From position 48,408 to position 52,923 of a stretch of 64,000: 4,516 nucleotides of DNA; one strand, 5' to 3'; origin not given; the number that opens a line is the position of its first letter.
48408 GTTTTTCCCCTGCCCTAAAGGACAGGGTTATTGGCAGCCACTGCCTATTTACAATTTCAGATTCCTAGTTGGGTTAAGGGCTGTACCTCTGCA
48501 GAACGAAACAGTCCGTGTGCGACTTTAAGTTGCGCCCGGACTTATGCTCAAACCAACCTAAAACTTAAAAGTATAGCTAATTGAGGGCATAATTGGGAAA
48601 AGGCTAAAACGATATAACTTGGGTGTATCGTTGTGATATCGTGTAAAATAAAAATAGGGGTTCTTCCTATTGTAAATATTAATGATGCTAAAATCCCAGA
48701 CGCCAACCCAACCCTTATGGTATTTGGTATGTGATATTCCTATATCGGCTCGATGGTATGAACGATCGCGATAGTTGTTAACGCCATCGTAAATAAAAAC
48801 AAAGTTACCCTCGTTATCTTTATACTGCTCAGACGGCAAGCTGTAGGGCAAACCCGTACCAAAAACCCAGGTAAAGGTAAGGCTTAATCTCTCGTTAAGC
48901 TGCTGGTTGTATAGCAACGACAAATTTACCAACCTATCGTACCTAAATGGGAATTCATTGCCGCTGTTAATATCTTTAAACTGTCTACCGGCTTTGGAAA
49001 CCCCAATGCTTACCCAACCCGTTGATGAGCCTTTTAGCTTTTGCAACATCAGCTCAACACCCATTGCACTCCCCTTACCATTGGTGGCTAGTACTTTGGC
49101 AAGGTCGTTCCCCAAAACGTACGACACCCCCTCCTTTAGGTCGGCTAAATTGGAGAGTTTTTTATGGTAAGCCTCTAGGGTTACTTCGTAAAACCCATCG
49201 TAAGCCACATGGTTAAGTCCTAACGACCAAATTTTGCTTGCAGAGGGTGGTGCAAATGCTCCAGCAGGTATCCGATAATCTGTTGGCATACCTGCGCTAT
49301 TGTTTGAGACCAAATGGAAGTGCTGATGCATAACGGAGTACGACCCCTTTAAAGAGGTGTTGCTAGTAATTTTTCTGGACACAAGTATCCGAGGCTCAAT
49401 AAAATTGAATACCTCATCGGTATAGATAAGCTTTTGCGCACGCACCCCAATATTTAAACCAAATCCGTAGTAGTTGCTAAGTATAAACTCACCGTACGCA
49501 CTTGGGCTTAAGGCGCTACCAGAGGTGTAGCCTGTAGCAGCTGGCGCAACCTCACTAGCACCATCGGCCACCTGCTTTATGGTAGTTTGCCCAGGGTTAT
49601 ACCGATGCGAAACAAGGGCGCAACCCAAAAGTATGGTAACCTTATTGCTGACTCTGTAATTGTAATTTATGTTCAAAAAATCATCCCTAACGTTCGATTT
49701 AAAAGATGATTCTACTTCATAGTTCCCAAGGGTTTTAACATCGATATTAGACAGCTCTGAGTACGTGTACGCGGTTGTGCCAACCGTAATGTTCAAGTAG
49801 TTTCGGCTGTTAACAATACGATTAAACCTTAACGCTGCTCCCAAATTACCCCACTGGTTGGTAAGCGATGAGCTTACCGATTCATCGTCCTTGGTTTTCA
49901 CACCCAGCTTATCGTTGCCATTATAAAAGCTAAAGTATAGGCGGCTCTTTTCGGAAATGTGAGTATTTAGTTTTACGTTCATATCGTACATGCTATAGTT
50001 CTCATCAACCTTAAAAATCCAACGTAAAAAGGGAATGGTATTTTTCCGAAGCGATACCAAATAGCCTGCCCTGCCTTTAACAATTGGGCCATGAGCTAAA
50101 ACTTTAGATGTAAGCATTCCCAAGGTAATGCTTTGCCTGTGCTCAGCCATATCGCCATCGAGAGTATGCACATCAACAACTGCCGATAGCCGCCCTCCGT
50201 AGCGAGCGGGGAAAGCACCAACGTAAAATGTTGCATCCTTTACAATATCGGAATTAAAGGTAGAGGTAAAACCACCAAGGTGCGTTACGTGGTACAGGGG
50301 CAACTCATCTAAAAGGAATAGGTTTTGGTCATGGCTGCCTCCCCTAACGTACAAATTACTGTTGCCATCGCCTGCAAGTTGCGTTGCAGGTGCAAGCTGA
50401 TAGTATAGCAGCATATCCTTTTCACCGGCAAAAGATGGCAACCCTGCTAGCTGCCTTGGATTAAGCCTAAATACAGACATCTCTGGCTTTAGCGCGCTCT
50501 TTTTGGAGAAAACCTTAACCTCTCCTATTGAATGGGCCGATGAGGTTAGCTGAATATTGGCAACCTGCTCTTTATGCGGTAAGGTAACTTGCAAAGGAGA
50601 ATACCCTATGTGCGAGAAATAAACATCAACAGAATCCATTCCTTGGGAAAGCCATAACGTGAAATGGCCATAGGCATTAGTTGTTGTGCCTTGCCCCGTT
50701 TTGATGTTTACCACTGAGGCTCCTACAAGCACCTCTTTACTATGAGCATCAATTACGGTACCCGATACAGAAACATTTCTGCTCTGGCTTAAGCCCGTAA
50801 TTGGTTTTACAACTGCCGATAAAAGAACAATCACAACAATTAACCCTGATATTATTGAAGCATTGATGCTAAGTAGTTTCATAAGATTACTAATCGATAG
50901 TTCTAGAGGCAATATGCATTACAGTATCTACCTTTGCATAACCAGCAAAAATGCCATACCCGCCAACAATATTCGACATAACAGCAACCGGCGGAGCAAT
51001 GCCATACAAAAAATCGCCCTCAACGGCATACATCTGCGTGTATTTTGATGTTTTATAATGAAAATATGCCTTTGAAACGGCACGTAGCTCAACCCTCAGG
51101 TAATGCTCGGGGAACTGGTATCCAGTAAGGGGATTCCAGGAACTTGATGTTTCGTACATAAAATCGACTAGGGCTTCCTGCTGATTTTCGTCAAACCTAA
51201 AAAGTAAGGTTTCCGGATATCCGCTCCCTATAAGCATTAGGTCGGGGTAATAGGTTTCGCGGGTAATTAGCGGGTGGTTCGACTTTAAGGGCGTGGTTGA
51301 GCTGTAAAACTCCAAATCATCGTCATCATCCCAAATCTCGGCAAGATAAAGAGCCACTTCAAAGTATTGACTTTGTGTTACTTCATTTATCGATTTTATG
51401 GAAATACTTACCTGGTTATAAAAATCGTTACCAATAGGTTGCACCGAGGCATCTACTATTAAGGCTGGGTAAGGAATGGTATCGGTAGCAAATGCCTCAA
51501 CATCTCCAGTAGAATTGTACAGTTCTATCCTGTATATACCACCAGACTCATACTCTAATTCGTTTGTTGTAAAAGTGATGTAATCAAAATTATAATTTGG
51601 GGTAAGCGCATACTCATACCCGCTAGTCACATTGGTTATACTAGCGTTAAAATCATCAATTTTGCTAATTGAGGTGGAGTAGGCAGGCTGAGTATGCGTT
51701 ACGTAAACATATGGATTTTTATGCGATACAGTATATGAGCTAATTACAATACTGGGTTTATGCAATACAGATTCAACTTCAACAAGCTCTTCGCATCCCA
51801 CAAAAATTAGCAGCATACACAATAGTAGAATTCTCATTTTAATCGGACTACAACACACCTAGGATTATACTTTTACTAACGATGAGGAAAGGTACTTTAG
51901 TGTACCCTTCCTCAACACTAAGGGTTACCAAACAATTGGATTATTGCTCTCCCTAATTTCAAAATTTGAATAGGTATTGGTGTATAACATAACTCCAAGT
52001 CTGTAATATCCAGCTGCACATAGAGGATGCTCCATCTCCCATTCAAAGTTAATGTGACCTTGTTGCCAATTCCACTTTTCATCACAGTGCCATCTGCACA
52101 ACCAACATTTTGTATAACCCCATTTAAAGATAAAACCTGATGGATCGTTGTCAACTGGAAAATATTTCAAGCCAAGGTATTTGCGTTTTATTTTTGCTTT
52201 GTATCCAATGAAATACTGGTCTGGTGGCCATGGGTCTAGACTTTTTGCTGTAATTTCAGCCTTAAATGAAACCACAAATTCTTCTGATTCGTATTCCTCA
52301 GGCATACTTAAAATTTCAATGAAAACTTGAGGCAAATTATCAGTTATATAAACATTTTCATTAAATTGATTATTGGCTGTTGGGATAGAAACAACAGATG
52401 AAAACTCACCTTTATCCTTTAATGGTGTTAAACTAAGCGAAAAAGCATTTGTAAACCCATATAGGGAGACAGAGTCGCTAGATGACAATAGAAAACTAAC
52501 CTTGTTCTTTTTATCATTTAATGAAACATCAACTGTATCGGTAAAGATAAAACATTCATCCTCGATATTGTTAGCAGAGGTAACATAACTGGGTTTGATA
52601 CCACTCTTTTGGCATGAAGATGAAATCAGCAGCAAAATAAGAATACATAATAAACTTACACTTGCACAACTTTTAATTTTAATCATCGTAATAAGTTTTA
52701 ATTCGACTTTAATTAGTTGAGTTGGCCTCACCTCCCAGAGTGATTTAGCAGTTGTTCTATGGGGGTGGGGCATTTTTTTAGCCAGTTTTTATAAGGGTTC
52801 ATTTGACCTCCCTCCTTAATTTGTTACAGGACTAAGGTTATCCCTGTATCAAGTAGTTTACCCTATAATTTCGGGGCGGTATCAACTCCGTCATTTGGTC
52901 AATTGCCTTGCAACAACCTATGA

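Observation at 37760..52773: Three tandem paralogous outer-membrane cassettes: small beta-barrel or lipoprotein, DUF4249 lipoprotein, TonB-dependent receptor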

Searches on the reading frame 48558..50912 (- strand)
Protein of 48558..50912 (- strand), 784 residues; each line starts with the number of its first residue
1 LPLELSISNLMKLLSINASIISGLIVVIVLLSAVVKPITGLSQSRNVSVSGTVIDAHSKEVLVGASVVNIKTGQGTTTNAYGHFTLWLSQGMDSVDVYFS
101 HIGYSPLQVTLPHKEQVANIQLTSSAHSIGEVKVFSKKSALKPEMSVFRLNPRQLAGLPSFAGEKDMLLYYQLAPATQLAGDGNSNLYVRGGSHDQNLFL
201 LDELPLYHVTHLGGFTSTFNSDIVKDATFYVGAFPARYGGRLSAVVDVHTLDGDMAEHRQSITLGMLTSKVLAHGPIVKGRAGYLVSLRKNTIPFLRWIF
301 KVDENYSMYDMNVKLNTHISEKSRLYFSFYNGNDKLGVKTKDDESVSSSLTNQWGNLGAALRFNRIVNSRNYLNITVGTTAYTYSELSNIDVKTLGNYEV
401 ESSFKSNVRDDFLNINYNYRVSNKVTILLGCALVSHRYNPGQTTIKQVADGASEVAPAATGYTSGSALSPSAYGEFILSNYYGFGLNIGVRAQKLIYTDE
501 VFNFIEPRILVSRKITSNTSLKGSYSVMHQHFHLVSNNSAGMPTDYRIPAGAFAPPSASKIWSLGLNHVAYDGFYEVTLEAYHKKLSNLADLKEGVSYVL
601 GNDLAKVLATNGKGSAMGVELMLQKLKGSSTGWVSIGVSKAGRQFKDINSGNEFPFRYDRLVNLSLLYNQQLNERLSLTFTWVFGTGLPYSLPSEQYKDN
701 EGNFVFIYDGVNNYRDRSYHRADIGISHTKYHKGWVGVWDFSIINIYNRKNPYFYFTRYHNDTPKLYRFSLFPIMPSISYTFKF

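Call 4: search_protein_families(library=pfam, proteins=[window:48558-50912:-], max_evalue=0.01)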
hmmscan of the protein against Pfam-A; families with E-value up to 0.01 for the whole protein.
window:48558-50912:- (784 aa): 3 families
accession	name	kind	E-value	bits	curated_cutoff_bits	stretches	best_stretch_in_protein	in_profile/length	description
PF13715.12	CarbopepD_reg_2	-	1.8e-13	50.8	32.2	1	49-134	1-88/88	CarboxypepD_reg-like domain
PF13620.12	CarboxypepD_reg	-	4.6e-09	36.9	32.3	1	48-122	1-81/82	Carboxypeptidase regulatory-like domain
PF07715.20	Plug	-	0.00011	23.1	23.9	1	180-241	41-102/107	TonB-dependent Receptor Plug Domain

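Call 5: search_protein_families(library=ncbifam, proteins=[window:48558-50912:-], max_evalue=0.01)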
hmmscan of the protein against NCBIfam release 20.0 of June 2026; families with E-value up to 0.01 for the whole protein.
window:48558-50912:- (784 aa): 1 family
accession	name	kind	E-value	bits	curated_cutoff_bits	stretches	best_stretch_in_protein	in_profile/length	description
TIGR04056.1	OMP_RagA_SusC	subfamily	2.3e-13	49.4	368.25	1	48-135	2-84/981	SusC/RagA family TonB-linked outer membrane protein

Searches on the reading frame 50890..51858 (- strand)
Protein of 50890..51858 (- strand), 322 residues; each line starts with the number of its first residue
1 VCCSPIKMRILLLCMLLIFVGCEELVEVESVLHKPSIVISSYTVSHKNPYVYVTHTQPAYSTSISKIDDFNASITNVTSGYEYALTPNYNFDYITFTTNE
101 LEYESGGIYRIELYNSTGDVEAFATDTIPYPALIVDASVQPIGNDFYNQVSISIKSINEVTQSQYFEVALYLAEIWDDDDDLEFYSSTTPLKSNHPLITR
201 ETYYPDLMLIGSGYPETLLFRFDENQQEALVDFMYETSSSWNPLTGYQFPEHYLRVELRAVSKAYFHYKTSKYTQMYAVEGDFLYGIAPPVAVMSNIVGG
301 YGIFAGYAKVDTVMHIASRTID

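Call 4: search_protein_families(library=pfam, proteins=[window:50890-51858:-], max_evalue=0.01)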
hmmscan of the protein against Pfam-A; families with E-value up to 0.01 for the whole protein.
window:50890-51858:- (322 aa): 1 family
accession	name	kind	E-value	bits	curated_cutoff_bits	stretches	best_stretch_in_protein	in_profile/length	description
PF14054.11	DUF4249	-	2.2e-17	64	28.5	1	27-310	7-266/269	Domain of unknown function (DUF4249)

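Call 5: search_protein_families(library=ncbifam, proteins=[window:50890-51858:-], max_evalue=0.01)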
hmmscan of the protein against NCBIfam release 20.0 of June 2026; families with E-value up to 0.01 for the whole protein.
window:50890-51858:- (322 aa): 0 families

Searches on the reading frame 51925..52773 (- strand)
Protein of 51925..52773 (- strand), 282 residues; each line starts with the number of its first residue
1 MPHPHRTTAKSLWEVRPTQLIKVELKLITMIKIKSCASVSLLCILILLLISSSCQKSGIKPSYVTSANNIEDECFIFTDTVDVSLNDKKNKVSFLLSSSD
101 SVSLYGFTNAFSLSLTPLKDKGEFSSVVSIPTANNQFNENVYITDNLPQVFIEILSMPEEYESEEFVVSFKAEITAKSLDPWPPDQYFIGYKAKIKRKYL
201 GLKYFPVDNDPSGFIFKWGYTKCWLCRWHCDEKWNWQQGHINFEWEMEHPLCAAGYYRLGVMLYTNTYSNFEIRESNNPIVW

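Call 4: search_protein_families(library=pfam, proteins=[window:51925-52773:-], max_evalue=0.01)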
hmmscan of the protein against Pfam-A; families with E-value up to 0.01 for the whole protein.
window:51925-52773:- (282 aa): 0 families

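Call 5: search_protein_families(library=ncbifam, proteins=[window:51925-52773:-], max_evalue=0.01)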
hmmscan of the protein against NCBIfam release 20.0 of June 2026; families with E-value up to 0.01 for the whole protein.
window:51925-52773:- (282 aa): 0 families

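Call 25: find_homologous_proteins(query=window:51925-52773:-, max_evalue=0.01)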
Query window:51925-52773:- (282 aa): 10 proteins with E <= 0.01 among 681 candidates.
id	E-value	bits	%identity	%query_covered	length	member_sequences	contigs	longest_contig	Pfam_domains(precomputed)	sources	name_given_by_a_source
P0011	7.6e-188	641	98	100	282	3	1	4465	-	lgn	-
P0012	6.9e-78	280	74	59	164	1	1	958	-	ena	-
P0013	8.4e-72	260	55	75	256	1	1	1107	-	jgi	-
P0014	3.6e-61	225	46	78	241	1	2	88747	-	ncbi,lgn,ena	ncbi:MAG: hypothetical protein ACFCUM_06375 [Bacteroidales bacterium]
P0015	1.8e-40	157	42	73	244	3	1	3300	-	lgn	-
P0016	5.2e-16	77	60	28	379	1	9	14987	-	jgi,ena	jgi:hypothetical protein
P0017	9.1e-14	69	55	28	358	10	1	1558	-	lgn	-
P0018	1.4e-13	69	56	28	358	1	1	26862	-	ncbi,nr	ncbi:MAG: hypothetical protein PHI03_10765 [Bacteroidales bacterium]|nr:hypothetical protein [Bacter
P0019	1.4e-13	69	53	28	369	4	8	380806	-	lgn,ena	-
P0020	3.1e-12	64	52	28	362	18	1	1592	-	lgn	-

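Call 26: find_encoding_contigs(protein=P0014, flank=10000, max_places=2)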
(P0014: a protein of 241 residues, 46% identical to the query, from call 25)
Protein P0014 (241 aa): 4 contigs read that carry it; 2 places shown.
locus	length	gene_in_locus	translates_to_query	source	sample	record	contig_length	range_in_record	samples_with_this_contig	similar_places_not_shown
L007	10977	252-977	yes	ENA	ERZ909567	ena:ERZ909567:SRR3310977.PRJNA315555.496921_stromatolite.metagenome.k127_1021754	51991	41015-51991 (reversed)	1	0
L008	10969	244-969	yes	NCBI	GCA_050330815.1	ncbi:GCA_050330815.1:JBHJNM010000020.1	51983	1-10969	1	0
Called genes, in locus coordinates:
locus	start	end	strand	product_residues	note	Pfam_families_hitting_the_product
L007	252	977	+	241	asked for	-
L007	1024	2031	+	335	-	PF14054:DUF4249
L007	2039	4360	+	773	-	PF13620:CarboxypepD_reg (weak), PF13715:CarbopepD_reg_2, PF07715:Plug (faint)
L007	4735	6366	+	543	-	PF00171:Aldedh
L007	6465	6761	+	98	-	PF04977:DivIC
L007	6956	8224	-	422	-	PF00535:Glycos_transf_2 (faint)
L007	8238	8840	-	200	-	PF03938:OmpH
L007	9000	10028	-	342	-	PF11751:PorP_SprF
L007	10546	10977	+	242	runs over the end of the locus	PF00081:Sod_Fe_N, PF02777:Sod_Fe_C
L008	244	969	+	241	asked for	-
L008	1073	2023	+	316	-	PF14054:DUF4249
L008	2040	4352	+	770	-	PF13620:CarboxypepD_reg (weak), PF13715:CarbopepD_reg_2, PF07715:Plug (faint)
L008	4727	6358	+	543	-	PF00171:Aldedh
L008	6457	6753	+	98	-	PF04977:DivIC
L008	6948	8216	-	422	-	-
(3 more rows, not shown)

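Call 27: find_encoding_contigs(protein=P0018, flank=10000, max_places=2)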
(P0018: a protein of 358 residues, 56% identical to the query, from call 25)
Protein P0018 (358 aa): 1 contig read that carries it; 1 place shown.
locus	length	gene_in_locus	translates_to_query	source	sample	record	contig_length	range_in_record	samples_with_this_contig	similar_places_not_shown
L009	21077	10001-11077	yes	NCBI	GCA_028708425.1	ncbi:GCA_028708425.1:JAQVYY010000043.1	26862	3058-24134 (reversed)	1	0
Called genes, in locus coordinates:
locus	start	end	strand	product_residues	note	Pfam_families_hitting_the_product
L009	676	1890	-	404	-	PF01139:RtcB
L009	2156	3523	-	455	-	PF00072:Response_reg, PF07724:AAA_2 (faint), PF00158:Sigma54_activat, PF14532:Sigma54_activ_2, PF07728:AAA_5, PF25601:AAA_lid_14, PF02954:HTH_8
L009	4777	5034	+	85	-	-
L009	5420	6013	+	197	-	-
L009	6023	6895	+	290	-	PF14054:DUF4249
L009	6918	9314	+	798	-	PF13620:CarboxypepD_reg, PF13715:CarbopepD_reg_2, PF07715:Plug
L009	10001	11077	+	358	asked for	-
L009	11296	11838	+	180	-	PF13505:OMP_b-brl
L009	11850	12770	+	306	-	PF14054:DUF4249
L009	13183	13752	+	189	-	-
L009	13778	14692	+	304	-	PF14054:DUF4249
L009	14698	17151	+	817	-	PF13620:CarboxypepD_reg (faint), PF13715:CarbopepD_reg_2, PF07715:Plug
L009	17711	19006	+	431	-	PF00579:tRNA-synt_1b, PF22421:SYY_C-terminal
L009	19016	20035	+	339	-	PF02706:Wzz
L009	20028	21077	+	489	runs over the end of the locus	PF04932:Wzy_C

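Call 28: find_encoding_contigs(protein=P0019, flank=10000, max_places=3)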
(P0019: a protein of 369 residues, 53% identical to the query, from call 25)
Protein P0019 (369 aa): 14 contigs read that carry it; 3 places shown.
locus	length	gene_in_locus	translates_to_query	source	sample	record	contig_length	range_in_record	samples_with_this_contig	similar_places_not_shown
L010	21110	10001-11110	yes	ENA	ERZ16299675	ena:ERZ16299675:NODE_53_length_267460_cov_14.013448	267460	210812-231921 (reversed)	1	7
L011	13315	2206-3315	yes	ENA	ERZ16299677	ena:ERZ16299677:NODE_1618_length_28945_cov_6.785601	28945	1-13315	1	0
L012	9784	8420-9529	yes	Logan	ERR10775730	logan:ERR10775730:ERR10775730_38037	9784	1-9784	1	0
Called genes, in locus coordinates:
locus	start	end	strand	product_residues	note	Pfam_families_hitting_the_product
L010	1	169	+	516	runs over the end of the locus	PF28494:GlyRS_ins_1, PF00587:tRNA-synt_2b, PF03129:HGTP_anticodon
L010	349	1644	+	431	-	PF13579:Glyco_trans_4_4, PF13439:Glyco_transf_4, PF20706:GT4-conflict (weak), PF00534:Glycos_transf_1 (faint)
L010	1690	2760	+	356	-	PF02350:Epimerase_2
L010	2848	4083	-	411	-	PF00155:Aminotran_1_2, PF01212:Beta_elim_lyase (weak)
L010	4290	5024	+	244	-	-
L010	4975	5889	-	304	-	PF02517:Rce1-like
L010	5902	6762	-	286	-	-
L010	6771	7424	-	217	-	-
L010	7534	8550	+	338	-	PF01207:Dus, PF01180:DHO_dh (faint)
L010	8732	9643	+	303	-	PF00892:EamA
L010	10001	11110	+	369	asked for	-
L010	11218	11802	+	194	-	-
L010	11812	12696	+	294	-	PF14054:DUF4249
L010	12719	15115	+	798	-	PF13620:CarboxypepD_reg (weak), PF13715:CarbopepD_reg_2, PF07715:Plug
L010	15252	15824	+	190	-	-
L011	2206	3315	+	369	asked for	-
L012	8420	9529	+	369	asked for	-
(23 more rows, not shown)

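Call 37: predict_structure(alignment_id=A2)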
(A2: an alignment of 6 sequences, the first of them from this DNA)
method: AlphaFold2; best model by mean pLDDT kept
length: 253 residues; sequences in the alignment: 6
mean_pLDDT: 42.6   pTM: 0.35
mean pLDDT of the five models: 42.6, 42.3, 39.9, 38.0, 35.9
residues with pLDDT >= 90: 0; 70-90: 7; 50-70: 69; < 50: 177
segments of 3 or more residues with pLDDT < 50: 1-5, 22-45, 91-119, 139-253
pLDDT, mean of each block of 10 residues (from residue 1): 48 63 33 25 47 70 62 62 55 30 24 34 55 53 43 30 27 35 41 37 35 40 40 45 37 28
secondary structure, 60 per line:
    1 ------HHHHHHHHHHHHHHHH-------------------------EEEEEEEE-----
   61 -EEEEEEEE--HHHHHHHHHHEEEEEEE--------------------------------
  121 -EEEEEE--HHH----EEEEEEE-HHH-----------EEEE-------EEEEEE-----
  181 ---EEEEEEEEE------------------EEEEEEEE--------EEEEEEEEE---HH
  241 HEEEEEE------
elements in order: H7-22 E48-55 E62-69 H72-81 E82-88 E122-127 E137-143 E159-162 E170-175 E184-192 E211-218 E227-235 E242-247

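Call 39: predict_structure(alignment_id=A3)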
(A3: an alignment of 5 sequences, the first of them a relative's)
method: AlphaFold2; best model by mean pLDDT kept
length: 369 residues; sequences in the alignment: 5
mean_pLDDT: 33.8   pTM: 0.26
mean pLDDT of the five models: 33.8, 33.5, 32.6, 30.0, 29.3
residues with pLDDT >= 90: 0; 70-90: 4; 50-70: 59; < 50: 306
segments of 3 or more residues with pLDDT < 50: 1-90, 101-128, 137-289, 315-341
pLDDT, mean of each block of 10 residues (from residue 1): 23 23 22 26 25 21 22 29 42 50 39 26 40 47 42 38 24 27 28 25 24 21 21 21 25 25 22 28 37 62 63 46 31 30 60 56 63
secondary structure, 60 per line:
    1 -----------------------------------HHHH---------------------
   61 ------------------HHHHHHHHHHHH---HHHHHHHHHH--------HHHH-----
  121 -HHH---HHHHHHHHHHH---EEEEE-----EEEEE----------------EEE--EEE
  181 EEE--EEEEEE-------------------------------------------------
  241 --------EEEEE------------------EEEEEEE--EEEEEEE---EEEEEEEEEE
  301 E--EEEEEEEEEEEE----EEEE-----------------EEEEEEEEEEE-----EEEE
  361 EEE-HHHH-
elements in order: H36-39 H79-90 H94-103 H112-115 H128-138 E142-146 E152-156 E173-175 E178-183 E186-191 E249-253 E272-278 E281-287 E291-301 E304-315 E320-323 E341-351 E357-363 H365-368

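Call 50: search_protein_families(library=pfam, proteins=[P0019, L007:252-977:+], max_evalue=1)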
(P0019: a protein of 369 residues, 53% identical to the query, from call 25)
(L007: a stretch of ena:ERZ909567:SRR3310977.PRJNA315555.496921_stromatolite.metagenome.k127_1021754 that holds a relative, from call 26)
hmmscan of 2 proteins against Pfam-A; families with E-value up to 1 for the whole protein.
P0019 (369 aa): 2 families
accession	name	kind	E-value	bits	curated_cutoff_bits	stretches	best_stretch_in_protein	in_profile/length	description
PF16140.10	DUF4848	-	0.076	13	22.8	1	68-188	4-136/216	Domain of unknown function (DUF4848)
PF23228.1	zf_PCFS4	-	0.39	10.8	27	1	310-330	21-41/69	PCFS4 zinc finger domain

L007:252-977:+ (241 aa): 1 family
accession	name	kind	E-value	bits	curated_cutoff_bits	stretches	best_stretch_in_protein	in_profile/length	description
PF01987.23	AIM24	-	0.31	11.1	25.7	1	30-105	102-177/205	Mitochondrial biogenesis AIM24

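Call 51: search_protein_families(library=ncbifam, proteins=[P0019, L007:252-977:+], max_evalue=1)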
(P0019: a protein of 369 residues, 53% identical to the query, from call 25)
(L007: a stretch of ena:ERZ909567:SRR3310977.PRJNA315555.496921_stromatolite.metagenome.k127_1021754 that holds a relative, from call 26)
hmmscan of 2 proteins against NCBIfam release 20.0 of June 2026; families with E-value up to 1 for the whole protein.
P0019 (369 aa): 0 families

L007:252-977:+ (241 aa): 0 families

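Call 54: search_solved_structures(query=A7, max_evalue=10)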
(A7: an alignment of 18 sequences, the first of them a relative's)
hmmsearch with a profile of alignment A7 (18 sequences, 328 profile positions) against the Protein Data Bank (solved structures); distinct sequences matched with E-value up to 10: 3.
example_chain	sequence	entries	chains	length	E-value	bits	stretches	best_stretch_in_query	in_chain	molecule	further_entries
4lb8_A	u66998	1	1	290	0.0008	21.9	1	31-173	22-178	Uncharacterized protein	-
7lo5_A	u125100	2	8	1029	0.13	14.7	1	126-161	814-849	Site-specific DNA-methyltransferase (adenine-specific)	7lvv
8y96_C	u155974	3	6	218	0.16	14.3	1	133-183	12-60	DegT/DnrJ/EryC1/StrS aminotransferase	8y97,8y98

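Call 108: find_encoding_contigs(protein=P0015, flank=5000, max_places=2)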
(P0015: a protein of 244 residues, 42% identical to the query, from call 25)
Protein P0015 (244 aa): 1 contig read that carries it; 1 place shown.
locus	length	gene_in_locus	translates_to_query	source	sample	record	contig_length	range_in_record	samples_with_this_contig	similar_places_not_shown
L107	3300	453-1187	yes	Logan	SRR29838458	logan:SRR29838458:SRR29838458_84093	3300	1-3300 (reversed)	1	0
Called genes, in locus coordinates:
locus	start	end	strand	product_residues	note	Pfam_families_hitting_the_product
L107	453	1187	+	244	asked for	-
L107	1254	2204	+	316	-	PF14054:DUF4249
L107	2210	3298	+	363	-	?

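Call 109: find_encoding_contigs(protein=P0011, flank=5000, max_places=2)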
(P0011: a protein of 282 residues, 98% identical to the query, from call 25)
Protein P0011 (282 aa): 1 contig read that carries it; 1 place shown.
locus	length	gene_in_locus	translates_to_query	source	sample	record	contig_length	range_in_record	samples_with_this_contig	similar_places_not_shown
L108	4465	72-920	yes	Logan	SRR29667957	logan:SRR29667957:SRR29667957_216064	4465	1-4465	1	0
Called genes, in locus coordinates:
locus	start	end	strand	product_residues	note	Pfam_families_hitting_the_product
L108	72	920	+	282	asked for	-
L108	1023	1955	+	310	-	PF14054:DUF4249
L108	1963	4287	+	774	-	PF13620:CarboxypepD_reg, PF13715:CarbopepD_reg_2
